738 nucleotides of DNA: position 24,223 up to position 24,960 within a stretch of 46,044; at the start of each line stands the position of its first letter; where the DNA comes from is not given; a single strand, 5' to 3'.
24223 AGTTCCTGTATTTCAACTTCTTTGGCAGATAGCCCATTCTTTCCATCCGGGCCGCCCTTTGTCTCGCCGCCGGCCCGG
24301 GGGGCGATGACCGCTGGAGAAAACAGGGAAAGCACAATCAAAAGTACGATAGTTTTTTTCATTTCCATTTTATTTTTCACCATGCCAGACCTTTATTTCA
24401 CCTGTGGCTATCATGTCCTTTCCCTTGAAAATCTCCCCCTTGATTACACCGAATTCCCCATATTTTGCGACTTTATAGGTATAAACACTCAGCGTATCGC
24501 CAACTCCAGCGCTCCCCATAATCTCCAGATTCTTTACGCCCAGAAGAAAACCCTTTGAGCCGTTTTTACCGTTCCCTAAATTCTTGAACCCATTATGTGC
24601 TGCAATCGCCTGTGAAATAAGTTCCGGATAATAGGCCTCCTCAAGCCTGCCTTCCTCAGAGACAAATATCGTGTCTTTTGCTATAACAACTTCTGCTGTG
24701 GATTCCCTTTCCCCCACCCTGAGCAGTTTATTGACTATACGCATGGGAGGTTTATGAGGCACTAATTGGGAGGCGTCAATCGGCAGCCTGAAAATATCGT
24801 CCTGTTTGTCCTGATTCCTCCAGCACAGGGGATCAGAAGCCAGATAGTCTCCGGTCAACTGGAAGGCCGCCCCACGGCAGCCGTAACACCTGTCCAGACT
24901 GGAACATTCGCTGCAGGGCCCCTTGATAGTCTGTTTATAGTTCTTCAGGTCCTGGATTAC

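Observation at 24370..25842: Radical SAM + SPASM domain covalently fused to an ApeP/FabA-like hot-dog dehydratase domain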

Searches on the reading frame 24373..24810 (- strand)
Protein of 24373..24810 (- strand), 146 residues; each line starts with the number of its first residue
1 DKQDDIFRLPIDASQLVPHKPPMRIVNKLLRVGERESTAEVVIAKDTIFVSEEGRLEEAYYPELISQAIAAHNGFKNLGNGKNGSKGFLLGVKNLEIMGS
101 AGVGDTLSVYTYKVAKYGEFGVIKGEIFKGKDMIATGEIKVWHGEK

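Call 36: search_protein_representatives(protein=window:24373-24810:-)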
Query: 146 residues. Proteins with E-value up to 0.001 (for the whole library): 1043; up to 1e-10: 322; up to 1e-30: 10. The best 150 are listed.
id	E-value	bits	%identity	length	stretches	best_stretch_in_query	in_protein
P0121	2.1e-37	144.5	55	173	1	1-123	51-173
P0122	1.0e-34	135.8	50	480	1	1-146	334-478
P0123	4.6e-34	133.6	52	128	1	23-143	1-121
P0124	7.6e-34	132.9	52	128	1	24-146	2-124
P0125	1.0e-33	132.5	52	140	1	23-143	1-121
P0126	2.9e-33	131.0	42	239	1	1-144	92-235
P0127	1.3e-32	129.0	47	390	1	4-144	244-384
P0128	2.1e-31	125.0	43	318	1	5-144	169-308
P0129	2.2e-31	124.9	44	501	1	1-144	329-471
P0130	4.9e-31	123.8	42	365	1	7-143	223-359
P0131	1.1e-30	122.7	44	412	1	9-144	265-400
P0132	1.1e-30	122.6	45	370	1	6-144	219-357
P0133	1.9e-30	121.9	43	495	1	2-144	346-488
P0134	3.1e-30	121.2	44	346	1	1-144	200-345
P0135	3.6e-29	117.8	43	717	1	2-143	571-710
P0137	2.6e-28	115.0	46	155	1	8-143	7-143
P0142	1.7e-26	109.1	37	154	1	2-143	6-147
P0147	1.9e-25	105.7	39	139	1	9-143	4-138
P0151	2.2e-24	102.2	39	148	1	2-143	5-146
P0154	2.2e-23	99.0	38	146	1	8-143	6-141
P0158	4.7e-23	97.9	35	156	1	3-143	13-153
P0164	6.6e-22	94.2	37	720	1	4-142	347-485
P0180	6.5e-20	87.8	38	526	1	1-143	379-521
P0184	3.2e-19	85.5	32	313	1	8-143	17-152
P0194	7.0e-19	84.4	37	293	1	9-143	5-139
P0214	6.5e-18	81.3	28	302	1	8-145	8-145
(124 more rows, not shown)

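Call 37: search_protein_families(library=pfam, proteins=[P0137, P0142, P0151, P0158, P0184, P0194, P0214, P0135, P0164, P0180], max_evalue=0.001)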
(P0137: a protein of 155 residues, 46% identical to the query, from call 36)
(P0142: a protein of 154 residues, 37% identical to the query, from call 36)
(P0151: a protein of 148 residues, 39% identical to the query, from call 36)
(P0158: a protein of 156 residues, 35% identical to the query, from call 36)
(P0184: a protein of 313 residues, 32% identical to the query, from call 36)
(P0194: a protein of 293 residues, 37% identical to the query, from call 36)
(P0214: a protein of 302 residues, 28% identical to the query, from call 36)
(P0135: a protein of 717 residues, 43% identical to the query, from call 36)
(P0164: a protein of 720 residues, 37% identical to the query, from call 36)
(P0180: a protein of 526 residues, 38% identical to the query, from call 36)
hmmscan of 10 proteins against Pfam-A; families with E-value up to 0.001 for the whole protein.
P0137 (155 aa): 0 families

P0142 (154 aa): 0 families

P0151 (148 aa): 0 families

P0158 (156 aa): 1 family
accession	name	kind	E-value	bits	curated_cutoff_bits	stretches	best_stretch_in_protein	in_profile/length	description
PF22817.2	ApeP-like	-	0.00029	20.9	27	1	22-107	6-94/158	ApeP dehydratase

P0184 (313 aa): 3 families
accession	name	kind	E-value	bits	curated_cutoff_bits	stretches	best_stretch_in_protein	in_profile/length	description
PF22818.2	ApeI-like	-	3.5e-07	30.9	28.5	1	196-276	4-86/119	ApeI dehydratase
PF07977.19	FabA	-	3.3e-05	24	23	0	213-275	34-109/138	FabA-like domain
PF22817.2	ApeP-like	-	0.00029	20.9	27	1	21-156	6-145/158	ApeP dehydratase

P0194 (293 aa): 2 families
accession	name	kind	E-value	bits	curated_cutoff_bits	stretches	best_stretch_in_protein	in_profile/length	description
PF07977.19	FabA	-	0.00018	21.6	23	0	210-269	40-112/138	FabA-like domain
PF22817.2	ApeP-like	-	0.00068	19.7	27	0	2-150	2-152/158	ApeP dehydratase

P0214 (302 aa): 1 family
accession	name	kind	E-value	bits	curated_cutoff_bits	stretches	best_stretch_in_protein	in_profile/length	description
PF07977.19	FabA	-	0.00072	19.6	23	0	197-272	24-112/138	FabA-like domain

P0135 (717 aa): 2 families
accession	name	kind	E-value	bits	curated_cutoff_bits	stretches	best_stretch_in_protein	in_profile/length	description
PF01553.26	Acyltransferase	-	1.4e-18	67.4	23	1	76-187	13-132/132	Acyltransferase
PF13186.11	SPASM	-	0.00076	20.2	21.5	0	484-539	18-67/67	Iron-sulfur cluster-binding domain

P0164 (720 aa): 4 families
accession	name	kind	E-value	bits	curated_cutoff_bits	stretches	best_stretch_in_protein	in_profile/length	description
PF04055.27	Radical_SAM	-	2.2e-22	80.4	29.5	1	31-186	1-160/166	Radical SAM superfamily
PF03548.22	LolA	-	2.4e-16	60.3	23.6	1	545-712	2-161/165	Outer membrane lipoprotein carrier protein LolA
PF13186.11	SPASM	-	1.7e-07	31.9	21.5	1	252-313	1-67/67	Iron-sulfur cluster-binding domain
PF13353.11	Fer4_12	-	0.00092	20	22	0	35-117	13-99/137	4Fe-4S single cluster domain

P0180 (526 aa): 2 families
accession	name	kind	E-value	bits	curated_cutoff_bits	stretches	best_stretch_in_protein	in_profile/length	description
PF04055.27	Radical_SAM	-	4.2e-05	24.2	29.5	1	48-125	26-108/166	Radical SAM superfamily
PF22817.2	ApeP-like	-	0.0004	20.4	27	1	393-482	9-101/158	ApeP dehydratase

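Call 38: find_encoding_contigs(protein=P0137, flank=8000, max_places=3)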
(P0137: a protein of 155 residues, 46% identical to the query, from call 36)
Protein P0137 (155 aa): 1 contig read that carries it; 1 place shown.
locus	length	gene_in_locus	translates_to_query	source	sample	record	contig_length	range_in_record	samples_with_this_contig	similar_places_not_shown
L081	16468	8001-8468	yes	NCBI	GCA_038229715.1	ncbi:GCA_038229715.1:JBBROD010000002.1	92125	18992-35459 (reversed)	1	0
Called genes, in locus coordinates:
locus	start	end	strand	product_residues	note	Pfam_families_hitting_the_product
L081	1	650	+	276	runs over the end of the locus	PF02311:AraC_binding (faint), PF07883:Cupin_2 (weak), PF12833:HTH_18, PF00165:HTH_AraC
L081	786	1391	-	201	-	-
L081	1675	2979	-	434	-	PF03952:Enolase_N, PF00113:Enolase_C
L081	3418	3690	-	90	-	-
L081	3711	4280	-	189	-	-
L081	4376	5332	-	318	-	PF01180:DHO_dh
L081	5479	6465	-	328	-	PF03279:Lip_A_acyltrans (weak)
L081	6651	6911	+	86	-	PF00550:PP-binding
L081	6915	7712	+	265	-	PF01553:Acyltransferase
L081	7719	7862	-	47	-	-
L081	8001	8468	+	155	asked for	PF22817:ApeP-like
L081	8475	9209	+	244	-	PF19574:LolA_3, PF03548:LolA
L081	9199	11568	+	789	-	PF03176:MMPL (weak)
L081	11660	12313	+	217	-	PF11659:DUF3261 (weak)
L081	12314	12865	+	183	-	PF07977:FabA (weak), PF22818:ApeI-like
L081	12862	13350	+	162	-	PF13279:4HBT_2, PF03061:4HBT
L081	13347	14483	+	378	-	PF00109:ketoacyl-synt, PF02801:Ketoacyl-synt_C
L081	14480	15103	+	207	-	-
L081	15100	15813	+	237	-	PF00535:Glycos_transf_2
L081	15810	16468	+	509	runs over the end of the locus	PF00501:AMP-binding, PF13193:AMP-binding_C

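Call 41: search_solved_structures(query=window:24373-24810:-, max_evalue=1, show_alignments=4)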
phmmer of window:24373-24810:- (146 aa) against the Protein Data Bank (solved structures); distinct sequences matched with E-value up to 1: 9.
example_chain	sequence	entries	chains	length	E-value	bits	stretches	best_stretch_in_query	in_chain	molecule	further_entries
6qsr_B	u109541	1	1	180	2.2e-06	30.9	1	9-143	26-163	Beta-hydroxyacyl-(Acyl-carrier-protein) dehydratase FabA/FabZ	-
3d6x_A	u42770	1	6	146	0.18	15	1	14-141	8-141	(3R)-hydroxymyristoyl-[acyl-carrier-protein] dehydratase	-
4i34_A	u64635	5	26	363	0.27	14.4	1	68-111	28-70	ATP-dependent Clp protease ATP-binding subunit ClpX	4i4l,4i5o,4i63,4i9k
3hws_A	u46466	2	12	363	0.27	14.4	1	68-111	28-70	ATP-dependent Clp protease ATP-binding subunit clpX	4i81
3hte_A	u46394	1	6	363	0.27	14.4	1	68-111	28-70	ATP-dependent Clp protease ATP-binding subunit clpX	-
6po1_A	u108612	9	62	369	0.27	14.4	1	68-111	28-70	ATP-dependent Clp protease ATP-binding subunit ClpX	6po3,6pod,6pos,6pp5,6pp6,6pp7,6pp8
6wr2_A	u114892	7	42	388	0.29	14.3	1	68-111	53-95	ATP-dependent Clp protease ATP-binding subunit ClpX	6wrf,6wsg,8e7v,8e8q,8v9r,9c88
9c87_A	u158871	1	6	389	0.3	14.3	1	68-111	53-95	ATP-dependent Clp protease ATP-binding subunit ClpX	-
8e91_A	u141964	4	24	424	0.34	14.1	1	68-111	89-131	ATP-dependent Clp protease ATP-binding subunit ClpX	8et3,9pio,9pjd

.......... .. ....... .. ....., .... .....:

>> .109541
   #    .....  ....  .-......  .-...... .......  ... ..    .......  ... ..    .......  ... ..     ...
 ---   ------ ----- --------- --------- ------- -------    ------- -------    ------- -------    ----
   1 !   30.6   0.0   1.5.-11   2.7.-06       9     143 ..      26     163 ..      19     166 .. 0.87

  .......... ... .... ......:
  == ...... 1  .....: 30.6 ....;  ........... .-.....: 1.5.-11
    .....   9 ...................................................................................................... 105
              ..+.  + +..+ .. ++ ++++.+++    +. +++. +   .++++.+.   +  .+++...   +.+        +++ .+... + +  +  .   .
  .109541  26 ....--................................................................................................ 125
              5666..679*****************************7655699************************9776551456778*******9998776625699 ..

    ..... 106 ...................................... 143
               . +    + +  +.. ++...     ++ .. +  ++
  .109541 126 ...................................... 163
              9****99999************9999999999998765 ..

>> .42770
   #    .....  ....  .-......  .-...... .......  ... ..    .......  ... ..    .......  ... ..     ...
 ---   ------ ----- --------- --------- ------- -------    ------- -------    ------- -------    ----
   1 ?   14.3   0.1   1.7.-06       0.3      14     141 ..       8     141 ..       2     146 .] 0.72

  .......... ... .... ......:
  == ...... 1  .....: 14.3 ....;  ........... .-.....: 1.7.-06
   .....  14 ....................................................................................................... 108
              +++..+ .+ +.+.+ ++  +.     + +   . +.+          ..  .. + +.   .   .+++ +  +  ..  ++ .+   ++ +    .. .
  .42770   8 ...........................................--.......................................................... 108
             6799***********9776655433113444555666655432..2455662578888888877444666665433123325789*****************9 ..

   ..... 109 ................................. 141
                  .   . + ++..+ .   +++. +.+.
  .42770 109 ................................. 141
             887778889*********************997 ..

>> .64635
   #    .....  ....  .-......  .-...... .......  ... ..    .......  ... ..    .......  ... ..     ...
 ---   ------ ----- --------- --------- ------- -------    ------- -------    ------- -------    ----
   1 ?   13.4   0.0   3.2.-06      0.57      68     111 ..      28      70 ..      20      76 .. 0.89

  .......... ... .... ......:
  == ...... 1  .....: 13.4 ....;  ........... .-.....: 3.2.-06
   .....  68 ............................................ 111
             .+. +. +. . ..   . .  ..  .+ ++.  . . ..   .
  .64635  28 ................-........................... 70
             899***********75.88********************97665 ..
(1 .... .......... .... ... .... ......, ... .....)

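Call 50: find_encoding_contigs(protein=P0147, flank=10000, max_places=2)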
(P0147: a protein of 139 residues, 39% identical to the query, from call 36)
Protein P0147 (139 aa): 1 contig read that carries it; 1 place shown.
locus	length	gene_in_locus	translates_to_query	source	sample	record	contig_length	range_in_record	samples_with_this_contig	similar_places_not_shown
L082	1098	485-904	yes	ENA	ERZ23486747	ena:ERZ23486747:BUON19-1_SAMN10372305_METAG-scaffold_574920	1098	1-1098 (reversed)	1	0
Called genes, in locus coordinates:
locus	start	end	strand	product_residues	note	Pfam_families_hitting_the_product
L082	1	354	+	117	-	?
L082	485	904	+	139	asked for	PF22817:ApeP-like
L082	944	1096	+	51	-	?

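Call 51: find_encoding_contigs(protein=P0154, flank=10000, max_places=2)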
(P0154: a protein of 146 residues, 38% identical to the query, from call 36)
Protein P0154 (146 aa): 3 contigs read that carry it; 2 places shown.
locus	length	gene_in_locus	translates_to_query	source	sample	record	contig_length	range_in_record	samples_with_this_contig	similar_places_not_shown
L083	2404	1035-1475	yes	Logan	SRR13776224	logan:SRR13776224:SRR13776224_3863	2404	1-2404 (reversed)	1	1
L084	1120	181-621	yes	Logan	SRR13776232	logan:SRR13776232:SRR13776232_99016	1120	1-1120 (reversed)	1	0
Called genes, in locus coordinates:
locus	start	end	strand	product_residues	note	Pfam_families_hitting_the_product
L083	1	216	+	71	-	?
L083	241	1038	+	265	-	PF01553:Acyltransferase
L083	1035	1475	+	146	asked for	PF22817:ApeP-like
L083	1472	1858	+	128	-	PF22818:ApeI-like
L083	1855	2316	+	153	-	PF13279:4HBT_2, PF03061:4HBT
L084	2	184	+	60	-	?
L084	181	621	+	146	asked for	PF22817:ApeP-like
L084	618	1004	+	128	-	PF22818:ApeI-like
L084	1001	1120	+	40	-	?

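Call 52: find_encoding_contigs(protein=P0184, flank=10000, max_places=2)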
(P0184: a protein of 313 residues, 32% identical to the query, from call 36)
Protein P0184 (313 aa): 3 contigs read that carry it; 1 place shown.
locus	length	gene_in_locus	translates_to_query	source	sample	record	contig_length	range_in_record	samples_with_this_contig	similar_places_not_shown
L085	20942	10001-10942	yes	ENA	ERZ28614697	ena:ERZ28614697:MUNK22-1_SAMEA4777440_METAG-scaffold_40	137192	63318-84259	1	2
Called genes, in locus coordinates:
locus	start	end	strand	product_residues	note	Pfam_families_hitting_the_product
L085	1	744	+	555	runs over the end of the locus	PF09136:Glucodextran_B (weak), PF00656:Peptidase_C14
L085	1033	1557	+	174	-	PF00106:adh_short, PF13561:adh_short_C2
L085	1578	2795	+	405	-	PF00109:ketoacyl-synt, PF00108:Thiolase_N (faint), PF02801:Ketoacyl-synt_C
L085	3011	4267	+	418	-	-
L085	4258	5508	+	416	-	PF00109:ketoacyl-synt, PF02801:Ketoacyl-synt_C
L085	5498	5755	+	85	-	PF00550:PP-binding (weak)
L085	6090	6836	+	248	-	PF01553:Acyltransferase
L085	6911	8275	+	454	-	PF00501:AMP-binding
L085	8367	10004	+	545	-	PF00221:Lyase_aromatic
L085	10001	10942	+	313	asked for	PF22817:ApeP-like, PF22818:ApeI-like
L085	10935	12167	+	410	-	PF00109:ketoacyl-synt, PF08545:ACP_syn_III, PF02801:Ketoacyl-synt_C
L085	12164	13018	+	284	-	PF00109:ketoacyl-synt (weak)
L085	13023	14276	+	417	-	PF02310:B12-binding (weak)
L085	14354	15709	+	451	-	PF02310:B12-binding, PF04055:Radical_SAM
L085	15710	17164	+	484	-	PF02310:B12-binding, PF04055:Radical_SAM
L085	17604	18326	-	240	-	-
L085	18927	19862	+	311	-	PF03279:Lip_A_acyltrans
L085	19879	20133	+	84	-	PF00550:PP-binding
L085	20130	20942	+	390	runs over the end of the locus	PF00109:ketoacyl-synt, PF00108:Thiolase_N (weak), PF02801:Ketoacyl-synt_C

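Call 57: find_encoding_contigs(protein=P0125, flank=6000, max_places=2)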
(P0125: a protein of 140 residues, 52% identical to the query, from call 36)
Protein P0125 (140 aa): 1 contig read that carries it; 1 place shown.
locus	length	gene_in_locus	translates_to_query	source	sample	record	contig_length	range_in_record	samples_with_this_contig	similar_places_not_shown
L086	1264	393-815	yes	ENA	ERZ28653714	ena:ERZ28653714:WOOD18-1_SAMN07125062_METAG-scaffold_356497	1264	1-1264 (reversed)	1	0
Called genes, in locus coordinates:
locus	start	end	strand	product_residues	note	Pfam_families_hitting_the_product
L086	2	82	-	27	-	?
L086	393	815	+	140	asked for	PF22817:ApeP-like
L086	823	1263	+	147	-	?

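Call 58: find_encoding_contigs(protein=P0123, flank=6000, max_places=2)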
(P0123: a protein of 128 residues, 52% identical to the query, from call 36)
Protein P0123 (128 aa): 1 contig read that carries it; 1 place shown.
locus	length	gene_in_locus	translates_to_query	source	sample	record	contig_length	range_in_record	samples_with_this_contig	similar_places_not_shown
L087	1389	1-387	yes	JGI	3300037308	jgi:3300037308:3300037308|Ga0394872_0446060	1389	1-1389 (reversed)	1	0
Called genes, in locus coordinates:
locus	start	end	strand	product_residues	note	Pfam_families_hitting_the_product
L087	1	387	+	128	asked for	PF22817:ApeP-like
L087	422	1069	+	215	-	PF03548:LolA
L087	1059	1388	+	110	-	?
